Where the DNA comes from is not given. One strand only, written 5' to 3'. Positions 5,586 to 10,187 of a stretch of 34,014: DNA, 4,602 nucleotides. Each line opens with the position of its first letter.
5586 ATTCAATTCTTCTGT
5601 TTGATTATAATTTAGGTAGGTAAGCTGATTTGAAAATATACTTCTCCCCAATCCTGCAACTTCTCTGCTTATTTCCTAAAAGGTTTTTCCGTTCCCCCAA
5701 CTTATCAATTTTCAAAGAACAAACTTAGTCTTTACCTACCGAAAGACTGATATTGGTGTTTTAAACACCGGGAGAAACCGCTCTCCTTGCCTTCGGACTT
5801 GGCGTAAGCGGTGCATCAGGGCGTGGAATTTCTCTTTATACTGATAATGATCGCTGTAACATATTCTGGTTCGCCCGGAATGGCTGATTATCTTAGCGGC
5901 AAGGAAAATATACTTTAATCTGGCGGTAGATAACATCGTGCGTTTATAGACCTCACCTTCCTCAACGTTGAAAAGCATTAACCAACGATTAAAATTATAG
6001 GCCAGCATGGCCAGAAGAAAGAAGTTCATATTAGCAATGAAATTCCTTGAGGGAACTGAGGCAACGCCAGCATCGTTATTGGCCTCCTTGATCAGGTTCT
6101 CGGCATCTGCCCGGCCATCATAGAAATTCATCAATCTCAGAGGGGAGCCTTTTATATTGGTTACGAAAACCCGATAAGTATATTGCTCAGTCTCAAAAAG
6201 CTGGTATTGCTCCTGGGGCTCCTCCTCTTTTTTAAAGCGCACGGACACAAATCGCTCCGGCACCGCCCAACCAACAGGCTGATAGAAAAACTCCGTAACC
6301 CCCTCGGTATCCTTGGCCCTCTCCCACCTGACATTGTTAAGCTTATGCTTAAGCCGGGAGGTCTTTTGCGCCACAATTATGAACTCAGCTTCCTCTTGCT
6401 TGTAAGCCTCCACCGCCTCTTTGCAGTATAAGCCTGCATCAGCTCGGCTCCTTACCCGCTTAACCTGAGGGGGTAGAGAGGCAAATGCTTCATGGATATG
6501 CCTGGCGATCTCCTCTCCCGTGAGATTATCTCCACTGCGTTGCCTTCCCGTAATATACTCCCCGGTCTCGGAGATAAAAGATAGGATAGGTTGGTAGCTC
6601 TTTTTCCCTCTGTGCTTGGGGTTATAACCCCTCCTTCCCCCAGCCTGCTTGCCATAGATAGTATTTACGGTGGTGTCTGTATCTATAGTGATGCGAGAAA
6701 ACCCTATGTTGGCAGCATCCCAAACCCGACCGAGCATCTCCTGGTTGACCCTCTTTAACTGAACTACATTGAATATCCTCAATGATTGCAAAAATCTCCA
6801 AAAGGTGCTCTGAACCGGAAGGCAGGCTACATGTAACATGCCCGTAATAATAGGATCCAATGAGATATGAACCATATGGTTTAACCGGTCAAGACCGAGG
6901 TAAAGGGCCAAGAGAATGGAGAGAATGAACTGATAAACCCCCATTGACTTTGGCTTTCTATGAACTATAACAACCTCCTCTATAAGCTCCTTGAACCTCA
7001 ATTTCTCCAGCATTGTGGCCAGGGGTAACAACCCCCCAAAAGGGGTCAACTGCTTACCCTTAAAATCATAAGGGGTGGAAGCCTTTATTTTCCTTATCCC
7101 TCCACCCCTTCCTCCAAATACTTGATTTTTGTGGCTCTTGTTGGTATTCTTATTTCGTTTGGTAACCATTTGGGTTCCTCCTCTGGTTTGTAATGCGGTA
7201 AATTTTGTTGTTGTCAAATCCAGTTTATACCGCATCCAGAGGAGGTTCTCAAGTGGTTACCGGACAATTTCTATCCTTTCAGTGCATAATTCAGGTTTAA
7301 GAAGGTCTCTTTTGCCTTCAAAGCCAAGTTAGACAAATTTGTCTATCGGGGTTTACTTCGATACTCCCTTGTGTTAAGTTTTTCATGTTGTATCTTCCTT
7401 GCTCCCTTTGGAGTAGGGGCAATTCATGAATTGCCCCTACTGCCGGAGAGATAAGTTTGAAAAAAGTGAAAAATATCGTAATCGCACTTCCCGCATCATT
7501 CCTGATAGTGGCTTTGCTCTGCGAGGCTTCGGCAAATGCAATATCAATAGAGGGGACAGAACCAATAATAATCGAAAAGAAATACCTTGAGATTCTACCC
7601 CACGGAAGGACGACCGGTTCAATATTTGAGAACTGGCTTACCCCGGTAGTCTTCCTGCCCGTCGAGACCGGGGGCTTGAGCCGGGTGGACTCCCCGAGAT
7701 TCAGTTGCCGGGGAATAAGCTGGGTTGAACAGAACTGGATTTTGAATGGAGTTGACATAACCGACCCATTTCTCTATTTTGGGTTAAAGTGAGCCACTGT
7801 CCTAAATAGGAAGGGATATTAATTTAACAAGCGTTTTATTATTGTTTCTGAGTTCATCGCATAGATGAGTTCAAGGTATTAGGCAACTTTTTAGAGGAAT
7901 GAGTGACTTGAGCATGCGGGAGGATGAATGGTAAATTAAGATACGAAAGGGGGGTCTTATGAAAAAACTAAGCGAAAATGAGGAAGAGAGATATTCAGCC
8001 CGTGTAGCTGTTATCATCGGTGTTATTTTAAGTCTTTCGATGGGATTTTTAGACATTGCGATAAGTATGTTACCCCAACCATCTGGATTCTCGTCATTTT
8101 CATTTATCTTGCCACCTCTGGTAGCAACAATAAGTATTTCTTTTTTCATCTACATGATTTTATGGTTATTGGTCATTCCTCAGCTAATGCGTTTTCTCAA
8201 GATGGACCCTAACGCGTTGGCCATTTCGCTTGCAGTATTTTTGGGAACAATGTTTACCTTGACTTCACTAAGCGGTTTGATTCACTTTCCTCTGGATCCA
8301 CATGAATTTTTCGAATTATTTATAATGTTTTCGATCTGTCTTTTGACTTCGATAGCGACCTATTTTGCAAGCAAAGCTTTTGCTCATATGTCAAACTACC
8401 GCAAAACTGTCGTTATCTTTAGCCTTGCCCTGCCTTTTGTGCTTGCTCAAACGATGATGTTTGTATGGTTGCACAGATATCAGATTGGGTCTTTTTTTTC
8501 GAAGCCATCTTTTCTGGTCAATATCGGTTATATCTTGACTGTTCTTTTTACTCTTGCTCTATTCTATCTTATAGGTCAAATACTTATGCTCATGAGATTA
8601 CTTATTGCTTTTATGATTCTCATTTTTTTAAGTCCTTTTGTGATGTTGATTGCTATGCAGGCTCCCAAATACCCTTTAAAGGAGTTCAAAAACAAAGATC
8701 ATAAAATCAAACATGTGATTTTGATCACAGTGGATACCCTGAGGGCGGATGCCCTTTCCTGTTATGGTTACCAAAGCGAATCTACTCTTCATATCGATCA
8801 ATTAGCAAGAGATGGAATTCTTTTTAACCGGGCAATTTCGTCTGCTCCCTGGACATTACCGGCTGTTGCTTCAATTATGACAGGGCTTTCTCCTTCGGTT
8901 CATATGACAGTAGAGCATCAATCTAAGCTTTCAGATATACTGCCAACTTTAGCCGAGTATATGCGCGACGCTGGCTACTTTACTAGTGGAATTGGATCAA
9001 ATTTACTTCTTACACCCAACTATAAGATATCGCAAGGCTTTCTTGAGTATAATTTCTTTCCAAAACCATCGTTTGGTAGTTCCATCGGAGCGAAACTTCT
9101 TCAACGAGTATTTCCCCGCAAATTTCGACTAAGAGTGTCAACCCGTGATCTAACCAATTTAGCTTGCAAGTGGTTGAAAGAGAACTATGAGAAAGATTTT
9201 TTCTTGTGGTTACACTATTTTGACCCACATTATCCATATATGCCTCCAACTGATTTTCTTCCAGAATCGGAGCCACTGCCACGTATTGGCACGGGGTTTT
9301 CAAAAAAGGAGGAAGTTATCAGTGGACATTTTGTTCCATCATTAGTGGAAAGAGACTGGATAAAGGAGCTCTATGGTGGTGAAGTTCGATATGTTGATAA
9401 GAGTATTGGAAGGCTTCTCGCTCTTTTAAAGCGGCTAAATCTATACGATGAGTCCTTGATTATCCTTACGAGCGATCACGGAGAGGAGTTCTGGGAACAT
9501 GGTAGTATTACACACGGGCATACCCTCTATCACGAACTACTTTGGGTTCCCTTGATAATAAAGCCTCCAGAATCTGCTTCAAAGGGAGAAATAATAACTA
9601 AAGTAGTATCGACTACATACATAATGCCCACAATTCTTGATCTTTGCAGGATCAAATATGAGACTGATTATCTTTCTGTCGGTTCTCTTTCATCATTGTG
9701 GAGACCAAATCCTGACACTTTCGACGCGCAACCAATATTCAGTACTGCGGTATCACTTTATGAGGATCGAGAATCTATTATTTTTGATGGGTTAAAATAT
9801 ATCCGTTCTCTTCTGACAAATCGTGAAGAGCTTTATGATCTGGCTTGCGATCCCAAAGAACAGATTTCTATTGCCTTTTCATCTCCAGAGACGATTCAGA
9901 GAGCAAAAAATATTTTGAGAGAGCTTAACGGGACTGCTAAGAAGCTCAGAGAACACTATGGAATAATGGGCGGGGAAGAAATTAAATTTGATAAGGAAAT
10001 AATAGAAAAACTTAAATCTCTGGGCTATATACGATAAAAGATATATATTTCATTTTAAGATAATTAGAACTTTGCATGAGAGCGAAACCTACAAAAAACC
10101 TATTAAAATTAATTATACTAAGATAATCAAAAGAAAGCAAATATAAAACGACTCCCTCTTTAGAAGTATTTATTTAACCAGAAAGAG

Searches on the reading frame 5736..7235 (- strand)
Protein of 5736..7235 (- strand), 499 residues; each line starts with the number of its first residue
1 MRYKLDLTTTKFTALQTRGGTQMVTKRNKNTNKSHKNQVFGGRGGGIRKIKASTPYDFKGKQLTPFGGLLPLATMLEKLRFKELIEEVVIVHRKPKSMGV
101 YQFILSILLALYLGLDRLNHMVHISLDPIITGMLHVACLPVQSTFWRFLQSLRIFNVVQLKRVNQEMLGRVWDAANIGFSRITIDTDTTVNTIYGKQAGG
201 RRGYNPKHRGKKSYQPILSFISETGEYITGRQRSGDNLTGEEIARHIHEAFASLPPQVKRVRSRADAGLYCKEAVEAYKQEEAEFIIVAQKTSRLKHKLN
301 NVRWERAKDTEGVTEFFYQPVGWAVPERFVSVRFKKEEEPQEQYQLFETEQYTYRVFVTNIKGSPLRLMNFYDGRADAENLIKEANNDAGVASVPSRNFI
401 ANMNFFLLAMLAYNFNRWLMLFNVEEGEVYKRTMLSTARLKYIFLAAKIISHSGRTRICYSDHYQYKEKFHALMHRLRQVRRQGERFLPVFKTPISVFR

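Call 3: search_protein_families(library=pfam, proteins=[window:5736-7235:-], max_evalue=0.01)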
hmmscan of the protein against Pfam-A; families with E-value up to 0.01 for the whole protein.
window:5736-7235:- (499 aa): 2 families
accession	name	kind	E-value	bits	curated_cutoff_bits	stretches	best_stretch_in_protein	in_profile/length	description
PF13701.12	DDE_Tnp_1_4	-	1.5e-49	168.8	34.7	1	56-481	11-434/435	Transposase DDE domain group 1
PF01609.27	DDE_Tnp_1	-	2.3e-10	41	23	1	182-415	5-200/200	Transposase DDE domain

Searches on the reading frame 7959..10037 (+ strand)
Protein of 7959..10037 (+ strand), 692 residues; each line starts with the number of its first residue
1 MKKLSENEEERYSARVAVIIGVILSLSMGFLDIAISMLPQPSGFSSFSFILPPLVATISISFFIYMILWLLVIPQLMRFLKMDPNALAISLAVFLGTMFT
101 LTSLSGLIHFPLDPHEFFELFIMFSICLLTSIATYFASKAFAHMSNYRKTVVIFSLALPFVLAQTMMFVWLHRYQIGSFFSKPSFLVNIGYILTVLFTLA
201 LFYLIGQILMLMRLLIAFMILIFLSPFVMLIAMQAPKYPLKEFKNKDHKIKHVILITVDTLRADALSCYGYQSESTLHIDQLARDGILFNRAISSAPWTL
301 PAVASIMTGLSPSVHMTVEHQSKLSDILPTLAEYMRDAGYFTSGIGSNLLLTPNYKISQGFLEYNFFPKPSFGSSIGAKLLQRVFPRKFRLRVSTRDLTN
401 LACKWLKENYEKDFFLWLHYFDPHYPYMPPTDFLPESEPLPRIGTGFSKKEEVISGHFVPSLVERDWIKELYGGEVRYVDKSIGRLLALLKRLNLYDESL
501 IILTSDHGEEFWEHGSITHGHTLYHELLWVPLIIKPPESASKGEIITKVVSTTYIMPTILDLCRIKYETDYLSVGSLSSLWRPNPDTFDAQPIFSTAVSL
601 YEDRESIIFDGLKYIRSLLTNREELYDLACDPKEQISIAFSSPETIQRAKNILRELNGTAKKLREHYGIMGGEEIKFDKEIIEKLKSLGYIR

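Call 3: search_protein_families(library=pfam, proteins=[window:7959-10037:+], max_evalue=0.01)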
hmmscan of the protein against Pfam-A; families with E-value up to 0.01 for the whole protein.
window:7959-10037:+ (692 aa): 3 families
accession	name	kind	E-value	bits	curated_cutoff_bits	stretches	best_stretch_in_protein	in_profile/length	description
PF00884.28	Sulfatase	-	2.2e-44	152.4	25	1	251-562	1-298/301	Sulfatase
PF01663.27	Phosphodiest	-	2.3e-14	54.2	23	2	474-508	186-220/342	Type I phosphodiesterase / nucleotide pyrophosphatase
PF16347.10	SGSH_C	-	6.2e-05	23.6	29.3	1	522-657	10-149/154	N-sulphoglucosamine sulphohydrolase, C-terminal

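Call 7: search_protein_families(library=ncbifam, proteins=[window:7959-10037:+], max_evalue=0.01)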
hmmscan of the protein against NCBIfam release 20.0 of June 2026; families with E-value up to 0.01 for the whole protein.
window:7959-10037:+ (692 aa): 9 families
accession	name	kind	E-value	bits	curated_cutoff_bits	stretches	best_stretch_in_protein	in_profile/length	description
NF010322.0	PRK13759.1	equivalog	2.3e-49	168.2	481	2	398-648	185-445/486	arylsulfatase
NF045661.1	HdlasePehA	equivalog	3.9e-29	101.6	900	2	470-562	282-374/506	phosphoric/sulfuric ester hydrolase PehA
TIGR03417.1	chol_sulfatase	equivalog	1.1e-27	97.1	433.45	2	471-642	254-423/500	choline-sulfatase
NF052527.1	Mn_arylsulf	exception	5.8e-23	81.5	850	2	413-638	199-431/479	manganese-dependent arylsulfatase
NF038075.1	fam_STM4013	hypoth_equivalog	9.8e-10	38.3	250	1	476-529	204-252/261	STM4013/SEN3800 family hydrolase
NF038282.1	LapC_YejM_PbgA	exception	7.2e-08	31.2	825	1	472-561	414-498/584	LPS biosynthesis-modulating metalloenzyme YejM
NF053595.1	LptchSynLtaSGpos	equivalog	0.00014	20.6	970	1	474-576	432-538/626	lipoteichoic acid synthase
NF007160.0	PRK09598.1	equivalog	0.00021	19.8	561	1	241-310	214-284/523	phosphoethanolamine--lipid A transferase EptA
NF047438.1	polymyxin_MCR12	exception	0.00024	19.6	1200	1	465-521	416-472/548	MCR-12 family phosphoethanolamine--lipid A transferase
